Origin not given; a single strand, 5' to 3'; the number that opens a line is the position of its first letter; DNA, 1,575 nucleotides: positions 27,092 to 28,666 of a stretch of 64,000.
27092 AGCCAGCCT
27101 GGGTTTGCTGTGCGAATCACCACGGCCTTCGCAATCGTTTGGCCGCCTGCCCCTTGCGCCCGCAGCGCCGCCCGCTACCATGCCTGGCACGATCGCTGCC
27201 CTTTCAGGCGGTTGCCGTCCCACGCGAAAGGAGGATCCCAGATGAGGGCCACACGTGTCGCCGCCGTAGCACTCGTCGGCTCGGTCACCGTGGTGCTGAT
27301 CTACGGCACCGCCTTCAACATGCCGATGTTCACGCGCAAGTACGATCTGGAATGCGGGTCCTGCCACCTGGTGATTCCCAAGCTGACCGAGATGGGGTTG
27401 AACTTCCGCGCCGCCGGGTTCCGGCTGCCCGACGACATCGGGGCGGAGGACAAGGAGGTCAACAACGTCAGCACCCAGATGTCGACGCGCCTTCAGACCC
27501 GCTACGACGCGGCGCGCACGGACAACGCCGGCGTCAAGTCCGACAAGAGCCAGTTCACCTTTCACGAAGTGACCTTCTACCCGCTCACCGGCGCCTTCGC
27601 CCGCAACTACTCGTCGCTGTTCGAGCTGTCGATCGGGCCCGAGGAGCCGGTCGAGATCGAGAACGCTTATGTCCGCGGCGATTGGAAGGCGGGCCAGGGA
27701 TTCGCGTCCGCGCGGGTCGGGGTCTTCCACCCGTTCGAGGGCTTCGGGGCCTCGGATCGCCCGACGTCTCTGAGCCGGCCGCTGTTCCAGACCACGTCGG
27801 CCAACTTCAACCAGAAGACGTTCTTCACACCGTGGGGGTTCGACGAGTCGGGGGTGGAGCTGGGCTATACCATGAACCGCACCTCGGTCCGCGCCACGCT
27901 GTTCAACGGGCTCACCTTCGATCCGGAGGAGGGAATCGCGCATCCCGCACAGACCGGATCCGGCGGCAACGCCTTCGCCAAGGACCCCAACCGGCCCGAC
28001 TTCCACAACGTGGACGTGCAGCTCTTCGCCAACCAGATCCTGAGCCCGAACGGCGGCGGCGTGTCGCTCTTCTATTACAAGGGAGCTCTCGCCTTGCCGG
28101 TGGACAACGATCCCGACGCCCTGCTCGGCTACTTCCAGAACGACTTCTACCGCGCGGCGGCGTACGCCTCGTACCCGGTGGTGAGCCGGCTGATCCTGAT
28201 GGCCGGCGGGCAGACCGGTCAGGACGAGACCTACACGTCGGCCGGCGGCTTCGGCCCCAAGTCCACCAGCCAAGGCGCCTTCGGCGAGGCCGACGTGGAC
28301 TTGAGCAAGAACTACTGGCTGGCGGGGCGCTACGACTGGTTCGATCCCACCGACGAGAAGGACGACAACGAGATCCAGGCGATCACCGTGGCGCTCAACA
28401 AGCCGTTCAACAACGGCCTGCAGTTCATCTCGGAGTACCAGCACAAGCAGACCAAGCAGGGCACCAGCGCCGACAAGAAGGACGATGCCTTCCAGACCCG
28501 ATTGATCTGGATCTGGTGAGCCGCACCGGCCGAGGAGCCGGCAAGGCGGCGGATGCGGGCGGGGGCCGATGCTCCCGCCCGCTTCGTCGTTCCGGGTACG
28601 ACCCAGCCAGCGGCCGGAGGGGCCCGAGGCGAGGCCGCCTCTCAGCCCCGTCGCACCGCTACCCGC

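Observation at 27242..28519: Cyc2-like fused monoheme cytochrome-porin candidate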

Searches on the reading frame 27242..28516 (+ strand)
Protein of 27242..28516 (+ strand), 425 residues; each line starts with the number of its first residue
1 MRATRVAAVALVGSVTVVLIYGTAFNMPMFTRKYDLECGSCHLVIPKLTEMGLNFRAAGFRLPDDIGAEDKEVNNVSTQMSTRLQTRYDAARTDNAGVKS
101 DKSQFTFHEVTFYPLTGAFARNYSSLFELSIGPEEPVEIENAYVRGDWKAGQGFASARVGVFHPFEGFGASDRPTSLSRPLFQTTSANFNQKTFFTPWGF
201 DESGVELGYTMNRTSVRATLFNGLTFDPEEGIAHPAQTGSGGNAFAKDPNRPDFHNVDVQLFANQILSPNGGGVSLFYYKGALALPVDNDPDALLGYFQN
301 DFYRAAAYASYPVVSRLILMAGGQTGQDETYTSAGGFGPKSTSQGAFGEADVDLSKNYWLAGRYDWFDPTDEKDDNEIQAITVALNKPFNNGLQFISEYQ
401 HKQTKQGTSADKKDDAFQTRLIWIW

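Call 4: search_protein_families(library=pfam, proteins=[window:27242-28516:+], max_evalue=10)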
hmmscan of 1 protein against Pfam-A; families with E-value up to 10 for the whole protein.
window:27242-28516:+ (425 aa): 1 family
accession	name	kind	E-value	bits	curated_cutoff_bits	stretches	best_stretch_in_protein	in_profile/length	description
PF08734.17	GYD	-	0.018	15.5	31.4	1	347-386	29-69/91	GYD domain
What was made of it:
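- On Phosphate-selective porin O and P (Pfam PF07396): The window protein has no hit even at E<=10 (call 4).
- Closest known: OprP/OprO phosphate- and diphosphate-selective porins. Different: Sequence identity is 8-13%, and there is no Pfam Porin_O_P hit for the window protein (call 4).
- The window protein itself gives no Pfam porin hit (call 4). No direct evidence of haem attachment exists, and there is no Pfam cytochrome hit (call 4).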

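Call 5: search_protein_families(library=ncbifam, proteins=[window:27242-28516:+], max_evalue=10)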
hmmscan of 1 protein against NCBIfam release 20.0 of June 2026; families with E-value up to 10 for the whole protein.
window:27242-28516:+ (425 aa): 0 families
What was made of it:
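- Tried and rejected: The only result was a sub-threshold GYD hit (15.5 bits against a cut-off of 31.4), taken as noise (calls 4, 5).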

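Call 7: find_homologous_proteins(query=window:27242-28516:+)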
Query window:27242-28516:+ (425 aa): 258 proteins with E <= 0.001 among 8000 candidates; the best 120 are listed.
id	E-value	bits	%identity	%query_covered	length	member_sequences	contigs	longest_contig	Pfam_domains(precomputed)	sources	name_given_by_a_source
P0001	4.8e-266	901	91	100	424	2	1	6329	-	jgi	jgi:hypothetical protein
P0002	3.6e-228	776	77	100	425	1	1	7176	-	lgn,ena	-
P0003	1.1e-225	768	77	100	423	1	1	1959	-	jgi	jgi:hypothetical protein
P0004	1.1e-224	764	77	100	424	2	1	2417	-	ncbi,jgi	-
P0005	4.0e-221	753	76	100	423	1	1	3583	-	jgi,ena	-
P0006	9.5e-218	741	75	100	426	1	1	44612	-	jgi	jgi:hypothetical protein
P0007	1.4e-217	741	75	100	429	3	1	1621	-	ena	-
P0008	1.4e-211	721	72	100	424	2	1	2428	-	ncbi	-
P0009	1.7e-206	704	72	100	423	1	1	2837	-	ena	-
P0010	1.1e-188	646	67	100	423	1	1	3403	-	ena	-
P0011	3.0e-180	618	66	100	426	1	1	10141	-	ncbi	-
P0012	1.1e-168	580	61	100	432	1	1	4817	-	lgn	-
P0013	3.8e-168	578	61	96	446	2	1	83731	-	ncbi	ncbi:MAG: hypothetical protein ACM3PF_04460 [Bacteroidota bacterium]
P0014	1.9e-153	530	58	100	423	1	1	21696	-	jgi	jgi:hypothetical protein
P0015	1.1e-147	511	55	99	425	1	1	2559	-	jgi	jgi:predicted porin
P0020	6.9e-145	501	56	100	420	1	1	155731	-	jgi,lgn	jgi:hypothetical protein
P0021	3.3e-144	499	56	99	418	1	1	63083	PF07396.18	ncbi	-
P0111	5.6e-87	311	40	100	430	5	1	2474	PF07396.18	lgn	-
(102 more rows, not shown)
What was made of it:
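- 27242..28519 (+): cyc2-like gene: 425-aa fused monohaem cytochrome c and porin precursor (stop codon included). 258+ homologues (call 7).
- Two homologues carry a precomputed Pfam Porin_O_P hit (call 7).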

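Call 10: find_related_loci(query=window:27242-28516:+, collection=genome_contigs, flank=10000)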
Query window:27242-28516:+ (425 aa) in genome_contigs; peptide patterns used: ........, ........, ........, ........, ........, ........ (x = any residue, [..] = any of these).
66 stretches matched a pattern, but none encodes a relative of the query by tblastn (E <= 1e-3).
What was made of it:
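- Tried and rejected: It found nothing because the peptide patterns were too specific (call 10).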

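Call 14: find_related_loci(query=A1, collection=genome_contigs, flank=10000)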
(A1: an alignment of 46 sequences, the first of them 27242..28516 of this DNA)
Query A1 (425 aa) in genome_contigs; peptide patterns used: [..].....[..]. (x = any residue, [..] = any of these).
100 stretches matched a pattern; 34 encode a relative of the query (tblastn E <= 1e-3); 34 distinct loci.
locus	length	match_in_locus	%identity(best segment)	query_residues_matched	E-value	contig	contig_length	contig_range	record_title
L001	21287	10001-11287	61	18-425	4e-173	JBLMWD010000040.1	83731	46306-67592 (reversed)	MAG: Bacteroidota bacterium isolate MAG293 PRJNA960887_bin15_renamed_39, whole genome shotgun sequence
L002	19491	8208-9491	53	3-425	8e-144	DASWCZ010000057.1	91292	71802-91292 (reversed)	MAG TPA_asm: Thermoanaerobaculia bacterium isolate SMAG_U2722 k141_965438, whole genome shotgun sequence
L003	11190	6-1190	55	27-425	6e-142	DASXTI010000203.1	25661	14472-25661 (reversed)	MAG TPA_asm: Thermoanaerobaculia bacterium isolate SMAG_U4688 k141_1244982, whole genome shotgun sequence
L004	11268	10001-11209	50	6-424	1e-129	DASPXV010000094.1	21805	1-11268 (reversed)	MAG TPA_asm: Vicinamibacterales bacterium isolate SMAG_U11576 k141_1269541, whole genome shotgun sequence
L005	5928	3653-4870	50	1-424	2e-129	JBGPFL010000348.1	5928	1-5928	MAG: Blastocatellia bacterium isolate OBJ_0618_7090110_68 k141_11938229_length_5928_cov_15.4044, whole genome shotgun se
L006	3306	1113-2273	52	27-424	8e-128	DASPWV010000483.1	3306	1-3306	MAG TPA_asm: Vicinamibacterales bacterium isolate SMAG_U11550 k141_413499, whole genome shotgun sequence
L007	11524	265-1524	47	2-425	1e-122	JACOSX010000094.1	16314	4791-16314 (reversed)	MAG: Ignavibacteria bacterium isolate NC_groundwater_29_Pr7_B-0.1um_49_11 FFV18_Bp1_scaffold_418062, whole genome shotgu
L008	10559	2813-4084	46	1-425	2e-115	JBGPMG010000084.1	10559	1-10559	MAG: Candidatus Eisenbacteria bacterium isolate OBJ_0618_7090110_243 k141_11750307_length_10559_cov_12.8157, whole genom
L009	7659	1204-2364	47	23-425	5e-115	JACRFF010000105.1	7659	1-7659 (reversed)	MAG: Ignavibacteriales bacterium isolate NC_groundwater_1718_Pr3_B-0.1um_52_8 SR-2_scaffold_141_950243, whole genome sho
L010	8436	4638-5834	48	5-425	4e-113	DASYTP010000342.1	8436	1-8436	MAG TPA_asm: Bacteroidota bacterium isolate SMAG_U4570 k141_1668851, whole genome shotgun sequence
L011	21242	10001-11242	44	1-425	7e-110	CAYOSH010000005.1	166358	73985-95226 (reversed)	MAG TPA_asm: uncultured Eubacteriales bacterium isolate SRP185410_co2_348 genome assembly, contig: NODE_37_length_166358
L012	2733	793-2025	43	1-425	2e-110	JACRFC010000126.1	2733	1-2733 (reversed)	MAG: Ignavibacteriales bacterium isolate NC_groundwater_1715_Pr3_B-0.1um_35_24 SR-2_scaffold_141_1385498, whole genome s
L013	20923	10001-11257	45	11-424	1e-106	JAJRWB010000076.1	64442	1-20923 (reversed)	MAG: Candidatus Eisenbacteria bacterium isolate Dive96_bin2.117 k141_4916192, whole genome shotgun sequence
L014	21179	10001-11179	44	22-425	6e-103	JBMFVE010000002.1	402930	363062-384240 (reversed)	MAG: Candidatus Kryptoniota bacterium isolate KM4348-21 NODE_2_length_402930_cov_8.675117, whole genome shotgun sequence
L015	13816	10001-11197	44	27-425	6e-102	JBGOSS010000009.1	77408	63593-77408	MAG: Gemmatimonadota bacterium isolate OBJ_0618_7090110_181 k141_10421814_length_77408_cov_18.3389, whole genome shotgun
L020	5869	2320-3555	42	14-424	1e-93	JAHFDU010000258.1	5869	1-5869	MAG: Myxococcales bacterium isolate nzgw252 NODE_7720_length_5870_cov_2.833014, whole genome shotgun sequence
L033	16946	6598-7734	37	1-383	6e-65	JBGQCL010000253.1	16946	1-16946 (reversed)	MAG: Kofleriaceae bacterium isolate OBJ2_061818_110_40 k141_1896664_length_16946_cov_14.0000, whole genome shotgun seque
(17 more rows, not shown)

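Call 24: predict_structure(alignment_id=A1)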
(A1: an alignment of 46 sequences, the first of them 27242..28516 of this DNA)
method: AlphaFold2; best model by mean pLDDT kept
length: 425 residues; sequences in the alignment: 46
mean_pLDDT: 91.0   pTM: 0.87
mean pLDDT of the five models: 91.0, 90.6, 89.4, 88.0, 87.7
residues with pLDDT >= 90: 303; 70-90: 103; 50-70: 18; < 50: 1
segments of 3 or more residues with pLDDT < 50: none
pLDDT, mean of each block of 10 residues (from residue 1): 79 73 63 82 88 93 92 81 93 96 92 90 94 85 96 96 88 93 94 91 96 97 92 80 78 94 96 97 94 91 98 94 98 93 98 92 98 96 94 93 95 98 89
secondary structure, 60 per line:
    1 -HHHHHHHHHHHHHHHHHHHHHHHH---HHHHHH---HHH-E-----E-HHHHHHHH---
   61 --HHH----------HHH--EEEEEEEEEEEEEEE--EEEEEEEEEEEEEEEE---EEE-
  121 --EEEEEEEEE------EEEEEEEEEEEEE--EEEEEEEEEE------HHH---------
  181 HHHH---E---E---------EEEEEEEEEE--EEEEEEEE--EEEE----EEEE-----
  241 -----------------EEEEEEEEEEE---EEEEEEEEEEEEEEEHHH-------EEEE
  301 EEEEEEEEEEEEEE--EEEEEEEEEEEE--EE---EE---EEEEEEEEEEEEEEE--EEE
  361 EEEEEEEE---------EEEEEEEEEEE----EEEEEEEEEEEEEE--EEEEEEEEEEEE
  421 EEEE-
elements in order: H2-25 H29-34 H50-57 E81-95 E98-113 E117-119 E123-131 E138-150 E153-162 H181-184 E202-211 E214-221 E224-227 E232-235 E258-268 E272-286 E297-314 E317-328 E341-355 E358-368 E378-388 E393-406 E409-424
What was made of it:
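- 27242..27319 (+): Signal peptide, aa 1-26 (MRATR, then a hydrophobic core, then GTAFN); the cleavage site is inferred just before M27-P28. Modelled as a single helix, aa 2-25 (call 24).
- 27482..28513 (+): 16-strand beta-barrel porin domain (aa 81-424). AlphaFold2 pLDDT 91, pTM 0.87, with strands listed in call 24.
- A 16-strand barrel in a model with pLDDT 91 (call 24).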

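Call 26: search_protein_representatives(alignment_id=A1)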
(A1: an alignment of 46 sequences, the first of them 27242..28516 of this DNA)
Query: 46 sequences, 418 profile positions. Proteins with E-value up to 0.001 (for the whole library): 3661; up to 1e-10: 921; up to 1e-30: 143. The best 150 are listed.
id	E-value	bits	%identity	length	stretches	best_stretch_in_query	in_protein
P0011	2.1e-177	606.8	-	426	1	1-418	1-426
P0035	7.1e-177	605.0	-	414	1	6-418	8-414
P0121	8.1e-175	598.3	-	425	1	7-418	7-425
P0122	2.3e-167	573.7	-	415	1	3-418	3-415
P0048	3.2e-159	546.9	-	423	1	14-418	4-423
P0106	8.5e-156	535.6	-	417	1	12-418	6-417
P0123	9.7e-155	532.1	-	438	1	9-418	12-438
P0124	9.1e-154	528.9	-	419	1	12-417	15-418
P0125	4.2e-149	513.5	-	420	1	9-417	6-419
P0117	4.3e-146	503.6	-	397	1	7-418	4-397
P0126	1.2e-141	489.0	-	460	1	6-418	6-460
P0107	2.6e-140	484.6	-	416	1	1-417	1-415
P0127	4.5e-139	480.5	-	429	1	6-418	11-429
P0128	1.0e-137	476.0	-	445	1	9-418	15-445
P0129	5.6e-133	460.4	-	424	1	6-418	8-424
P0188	2.3e-51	191.6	-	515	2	74-408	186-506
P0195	6.0e-46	173.7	-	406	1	9-397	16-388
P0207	4.9e-41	157.6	-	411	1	11-395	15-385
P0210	7.2e-40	153.7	-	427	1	8-401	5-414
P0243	1.9e-33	132.5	-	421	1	9-395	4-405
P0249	4.4e-32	128.1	-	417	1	6-395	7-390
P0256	8.2e-31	123.9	-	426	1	3-414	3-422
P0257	1.0e-30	123.5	-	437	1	8-391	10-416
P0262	3.3e-30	121.9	-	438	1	6-398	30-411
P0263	3.5e-30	121.8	-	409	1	3-400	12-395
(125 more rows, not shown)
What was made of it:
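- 27242..28519 (+): 3661 representative clusters at E<=1e-3 (call 26).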

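Call 28: fold_search(model_id=the predicted structure, library=pdb)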
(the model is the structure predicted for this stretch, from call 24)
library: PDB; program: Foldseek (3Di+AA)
matches with E <= 10: 1092; with E <= 0.001: 229
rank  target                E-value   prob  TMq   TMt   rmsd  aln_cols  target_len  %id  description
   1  7de8                  6.2e-12  1.00  0.55  0.67   6.3       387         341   10  Crystal Structure of outer membrane protein PorB with G103K mutations from Neisseria meningitidis W135 (released 2021-03-31)
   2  3a2s_X                2.0e-11  1.00  0.53  0.65   6.6       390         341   10  Crystal Structure of outer membrane protein PorB from Neisseria meningitidis in complex with sucrose (released 2010-04-07)
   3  4aui_A                1.3e-10  1.00  0.52  0.69   6.0       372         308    8  STRUCTURE AND FUNCTION OF THE PORB PORIN FROM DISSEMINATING N. GONORRHOEAE (released 2012-10-10)
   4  6ehb_B                4.0e-10  1.00  0.42  0.54   7.9       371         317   13  OmpU, an outer membrane protein, of Vibrio cholerae (released 2018-04-25)
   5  2o4v_A                6.2e-10  1.00  0.51  0.52   7.1       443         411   12  An arginine ladder in OprP mediates phosphate specific transfer across the outer membrane (released 2006-12-26)
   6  8byt_A                1.1e-09  1.00  0.46  0.59   6.7       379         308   12  Outer membrane attachment porin OmpM1 from Veillonella parvula, C3 symmetry (released 2023-11-08)
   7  6ehb_C                1.3e-09  1.00  0.44  0.55   7.2       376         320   13  OmpU, an outer membrane protein, of Vibrio cholerae (released 2018-04-25)
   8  6ehc_A                1.4e-09  1.00  0.43  0.56   7.5       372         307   13  OmpUdeltaN (N-terminus deletion mutant of OmpU), outer membrane protein of Vibrio cholerae (released 2018-04-25)
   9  5mdo_A                1.5e-09  1.00  0.51  0.61   5.8       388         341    8  Crystal structure of in vitro folded Chitoporin VhChip from Vibrio harveyi (crystal form I) (released 2017-12-20)
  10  6ehb_A                2.1e-09  1.00  0.43  0.55   7.5       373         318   13  OmpU, an outer membrane protein, of Vibrio cholerae (released 2018-04-25)
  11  3wi4                  2.5e-09  1.00  0.51  0.69   6.8       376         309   11  Crystal structure of wild-type PorB from Neisseria meningitidis serogroup B (released 2014-01-01)
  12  7eqm_A                3.5e-09  1.00  0.51  0.64   5.7       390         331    8  Apo Truncated VhChiP (Delta 1-19) (released 2022-08-10)
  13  5mdq_A                3.5e-09  1.00  0.51  0.60   6.2       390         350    8  Crystal structure of outer membrane expressed Chitoporin VhChip from Vibrio harveyi (released 2017-12-20)
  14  6ehf                  3.7e-09  1.00  0.47  0.60   7.5       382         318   10  OmpT (in-vitro folded), an outer membrane protein Vibrio cholerae (trimer form) (released 2018-04-25)
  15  4fms_B                3.9e-09  1.00  0.43  0.48   7.8       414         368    9  Crystal structure of Pseudomonas aeruginosa OccK2 (OpdF) in complex with glucuronate (released 2013-03-13)
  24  4rjx                  1.6e-08  1.00  0.53  0.53   7.3       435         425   11  Crystal structure of the OprO mutant protein F62Y/D114Y (released 2015-10-21)
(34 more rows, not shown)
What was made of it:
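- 27482..28513 (+): Foldseek matches to PorB 7de8 (E 6e-12), OprP 2o4v (6e-10), OprO 4rjx and Omp32 (call 28).
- Closest known: OprP/OprO phosphate- and diphosphate-selective porins. Same: Foldseek E 6e-12 to 2e-8, with TM-score 0.51-0.69 normalised to the target (call 28).
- Checked: The barrel is confirmed by a high-confidence model (pLDDT 91, pTM 0.87; call 24) and by Foldseek matches to 16-strand porins (call 28).
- Best structural matches are 16-strand porins, including OprP 2o4v and OprO 4rjx (call 28). The barrel resembles anion-selective and phosphate-selective porins (call 28).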

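Call 29: list_cluster_members(proteins=[P0256, P0257, P0262, P0263, P0249, P0243, P0210, P0207, P0195, P0188])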
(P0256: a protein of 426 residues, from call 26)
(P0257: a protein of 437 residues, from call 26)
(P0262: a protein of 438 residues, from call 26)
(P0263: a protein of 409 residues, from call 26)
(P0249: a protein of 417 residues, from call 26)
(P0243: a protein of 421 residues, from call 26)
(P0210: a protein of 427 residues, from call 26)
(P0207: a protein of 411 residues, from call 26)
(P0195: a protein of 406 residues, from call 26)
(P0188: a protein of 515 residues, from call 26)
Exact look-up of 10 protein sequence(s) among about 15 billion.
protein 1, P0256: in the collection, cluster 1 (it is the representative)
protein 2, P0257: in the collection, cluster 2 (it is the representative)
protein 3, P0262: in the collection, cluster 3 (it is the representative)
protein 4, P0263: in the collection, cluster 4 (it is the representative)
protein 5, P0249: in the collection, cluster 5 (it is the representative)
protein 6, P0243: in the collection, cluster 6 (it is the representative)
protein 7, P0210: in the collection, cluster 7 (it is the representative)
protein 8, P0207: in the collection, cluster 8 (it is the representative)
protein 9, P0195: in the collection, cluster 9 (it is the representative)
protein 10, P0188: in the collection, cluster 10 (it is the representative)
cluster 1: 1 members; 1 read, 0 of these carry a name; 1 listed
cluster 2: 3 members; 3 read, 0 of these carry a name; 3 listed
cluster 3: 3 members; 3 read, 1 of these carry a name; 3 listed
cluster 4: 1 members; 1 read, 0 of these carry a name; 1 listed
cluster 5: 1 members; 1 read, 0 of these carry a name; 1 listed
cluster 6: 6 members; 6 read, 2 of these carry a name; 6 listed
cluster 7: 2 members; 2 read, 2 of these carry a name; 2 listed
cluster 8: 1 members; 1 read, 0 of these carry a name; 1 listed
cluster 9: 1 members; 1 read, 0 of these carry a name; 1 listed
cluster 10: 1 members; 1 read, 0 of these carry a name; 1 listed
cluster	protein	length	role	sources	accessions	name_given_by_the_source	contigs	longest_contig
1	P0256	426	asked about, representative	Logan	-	-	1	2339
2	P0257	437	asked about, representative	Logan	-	-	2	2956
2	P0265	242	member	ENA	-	-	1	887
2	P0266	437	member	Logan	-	-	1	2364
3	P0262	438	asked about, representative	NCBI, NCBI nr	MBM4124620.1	MAG: hypothetical protein FJ246_06680 [Nitrospira sp.] | hypothetical protein [Nitrospira sp.]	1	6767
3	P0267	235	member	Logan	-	-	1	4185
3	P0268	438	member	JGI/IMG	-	-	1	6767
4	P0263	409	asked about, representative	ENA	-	-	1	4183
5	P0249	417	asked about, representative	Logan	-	-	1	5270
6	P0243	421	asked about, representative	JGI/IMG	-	-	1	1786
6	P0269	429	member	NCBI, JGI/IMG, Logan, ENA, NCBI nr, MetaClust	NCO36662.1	MAG: hypothetical protein GW893_22735 [Armatimonadetes bacterium] | hypothetical protein [Armatimonadota bacterium] | \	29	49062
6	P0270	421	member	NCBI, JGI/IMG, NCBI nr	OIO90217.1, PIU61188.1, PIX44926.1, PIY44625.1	MAG: hypothetical protein AUJ92_19275 [Armatimonadetes bacterium CG2_30_59_28]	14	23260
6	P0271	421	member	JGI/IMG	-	-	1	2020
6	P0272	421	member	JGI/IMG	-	-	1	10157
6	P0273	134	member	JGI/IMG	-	-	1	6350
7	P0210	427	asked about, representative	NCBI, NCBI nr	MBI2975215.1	MAG: hypothetical protein HYY43_06470, partial [Deltaproteobacteria bacterium] | hypothetical protein [Deltaproteobacteria bacterium]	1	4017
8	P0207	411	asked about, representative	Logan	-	-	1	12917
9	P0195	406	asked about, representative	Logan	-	-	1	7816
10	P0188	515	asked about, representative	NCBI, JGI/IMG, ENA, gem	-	-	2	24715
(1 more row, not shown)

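Call 43: find_encoding_contigs(protein=P0006, flank=8000, max_places=2)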
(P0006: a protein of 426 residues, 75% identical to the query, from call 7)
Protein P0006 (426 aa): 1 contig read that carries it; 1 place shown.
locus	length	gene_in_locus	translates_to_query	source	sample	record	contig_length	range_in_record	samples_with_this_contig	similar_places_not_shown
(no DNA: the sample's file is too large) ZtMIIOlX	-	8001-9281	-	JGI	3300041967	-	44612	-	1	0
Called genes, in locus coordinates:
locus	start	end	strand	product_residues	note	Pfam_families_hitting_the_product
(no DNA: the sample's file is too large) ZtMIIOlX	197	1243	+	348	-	-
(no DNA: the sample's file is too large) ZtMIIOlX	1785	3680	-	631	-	-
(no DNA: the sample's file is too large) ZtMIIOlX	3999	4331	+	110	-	PF13860:FlgD_ig, PF18962:Por_Secre_tail (faint)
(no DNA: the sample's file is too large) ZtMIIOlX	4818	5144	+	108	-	PF08734:GYD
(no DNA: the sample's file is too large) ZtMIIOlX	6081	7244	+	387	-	PF13784:Fic_N, PF02661:Fic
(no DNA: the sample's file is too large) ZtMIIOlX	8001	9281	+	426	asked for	-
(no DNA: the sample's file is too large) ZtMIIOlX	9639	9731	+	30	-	-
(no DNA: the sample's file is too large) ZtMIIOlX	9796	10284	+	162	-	-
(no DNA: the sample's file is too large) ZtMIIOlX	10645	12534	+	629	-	PF02012:BNR (faint), PF13860:FlgD_ig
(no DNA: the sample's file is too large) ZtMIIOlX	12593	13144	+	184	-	?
